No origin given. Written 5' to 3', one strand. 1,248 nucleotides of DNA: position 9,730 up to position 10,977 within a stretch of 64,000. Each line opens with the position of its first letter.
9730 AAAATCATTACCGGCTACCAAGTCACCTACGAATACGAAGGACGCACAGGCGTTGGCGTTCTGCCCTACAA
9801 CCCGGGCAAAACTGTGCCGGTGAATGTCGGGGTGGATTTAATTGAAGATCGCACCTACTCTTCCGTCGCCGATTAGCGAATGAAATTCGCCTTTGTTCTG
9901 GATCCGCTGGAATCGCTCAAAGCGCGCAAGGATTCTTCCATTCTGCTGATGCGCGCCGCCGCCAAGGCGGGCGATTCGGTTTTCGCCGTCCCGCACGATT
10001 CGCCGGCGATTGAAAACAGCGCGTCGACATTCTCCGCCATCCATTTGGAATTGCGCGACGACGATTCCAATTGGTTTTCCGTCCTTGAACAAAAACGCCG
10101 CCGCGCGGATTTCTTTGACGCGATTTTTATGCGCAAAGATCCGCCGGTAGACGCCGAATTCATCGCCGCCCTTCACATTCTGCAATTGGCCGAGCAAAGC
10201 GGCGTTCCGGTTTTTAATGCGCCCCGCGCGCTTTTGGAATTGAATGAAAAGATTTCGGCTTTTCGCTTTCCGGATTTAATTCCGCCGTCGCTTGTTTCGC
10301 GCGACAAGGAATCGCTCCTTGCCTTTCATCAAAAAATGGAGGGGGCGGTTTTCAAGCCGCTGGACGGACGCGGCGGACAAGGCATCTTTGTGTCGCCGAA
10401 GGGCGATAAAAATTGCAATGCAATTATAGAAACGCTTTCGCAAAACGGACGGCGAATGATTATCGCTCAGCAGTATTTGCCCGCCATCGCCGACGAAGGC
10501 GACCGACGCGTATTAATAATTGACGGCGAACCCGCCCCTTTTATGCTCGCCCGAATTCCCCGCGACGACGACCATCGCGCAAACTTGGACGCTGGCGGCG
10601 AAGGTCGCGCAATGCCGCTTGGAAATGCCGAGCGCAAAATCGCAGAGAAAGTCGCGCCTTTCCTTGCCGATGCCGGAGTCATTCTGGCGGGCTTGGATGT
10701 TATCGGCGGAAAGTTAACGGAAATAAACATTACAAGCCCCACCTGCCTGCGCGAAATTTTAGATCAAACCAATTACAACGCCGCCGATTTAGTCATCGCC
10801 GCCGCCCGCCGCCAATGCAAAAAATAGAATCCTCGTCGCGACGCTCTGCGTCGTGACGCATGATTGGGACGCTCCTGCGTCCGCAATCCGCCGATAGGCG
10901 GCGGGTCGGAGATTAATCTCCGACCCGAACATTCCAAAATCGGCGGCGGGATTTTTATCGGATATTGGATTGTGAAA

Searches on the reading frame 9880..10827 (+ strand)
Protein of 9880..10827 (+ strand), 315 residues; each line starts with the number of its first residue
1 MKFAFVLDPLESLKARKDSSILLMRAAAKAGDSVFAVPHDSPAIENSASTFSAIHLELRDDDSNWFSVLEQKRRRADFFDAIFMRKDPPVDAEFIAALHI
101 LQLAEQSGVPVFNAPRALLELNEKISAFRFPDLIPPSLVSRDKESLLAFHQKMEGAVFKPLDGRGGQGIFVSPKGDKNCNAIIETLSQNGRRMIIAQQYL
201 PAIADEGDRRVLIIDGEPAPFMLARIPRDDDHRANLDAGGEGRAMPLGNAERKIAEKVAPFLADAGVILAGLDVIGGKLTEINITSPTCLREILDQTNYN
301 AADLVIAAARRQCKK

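Call 88: search_protein_families(library=padloc, proteins=[L005:2894-3895:-, L086:2266-3837:-, L086:111-2315:-], max_evalue=0.001)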
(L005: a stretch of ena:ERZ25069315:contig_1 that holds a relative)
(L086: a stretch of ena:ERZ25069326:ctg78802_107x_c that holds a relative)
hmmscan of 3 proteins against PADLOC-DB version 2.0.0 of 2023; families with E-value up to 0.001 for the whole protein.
L005:2894-3895:- (333 aa): 0 families

L086:2266-3837:- (523 aa): 69 families (the best 25 are shown)
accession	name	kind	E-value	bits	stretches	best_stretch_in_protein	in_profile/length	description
PDLC03339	MTase_II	-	3e-50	169.1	2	118-351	59-271/399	Type II methyltransferase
PDLC03354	MTase_II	-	1e-47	161.1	3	118-226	128-238/425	Type II methyltransferase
PDLC03300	MTase_II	-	2.1e-40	136.7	2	268-358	193-283/302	Type II methyltransferase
PDLC03299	MTase_II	-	5.2e-36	122.7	3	266-351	172-257/296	Type II methyltransferase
PDLC03371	MTase_II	-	3.7e-35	119.7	1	130-351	81-252/260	Type II methyltransferase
PDLC03638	MTase_III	-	5.5e-34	115.6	1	118-352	430-678/816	Type III methyltransferase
PDLC03635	MTase_III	-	3.5e-33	113.3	2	118-257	267-411/708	Type III methyltransferase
PDLC03636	MTase_III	-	2.1e-32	110.7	2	119-268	96-245/575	Type III methyltransferase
PDLC03644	MTase_III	-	7.6e-32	108.8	2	118-230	108-223/542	Type III methyltransferase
PDLC03633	MTase_III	-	9.4e-32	108.4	1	113-351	145-353/616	Type III methyltransferase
PDLC03634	MTase_III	-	3.3e-30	103.5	2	17-237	95-277/621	Type III methyltransferase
PDLC03320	MTase_II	-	4e-27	93.1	2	273-352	196-275/289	Type II methyltransferase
PDLC03216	MTase_II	-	3.6e-26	90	2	272-358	171-262/364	Type II methyltransferase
PDLC03738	oMTase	-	1.1e-24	84.9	2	281-353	196-267/376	orphan methyltransferase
PDLC03641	MTase_III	-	1.3e-24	84.8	3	118-224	183-285/657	Type III methyltransferase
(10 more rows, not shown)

L086:111-2315:- (734 aa): 0 families
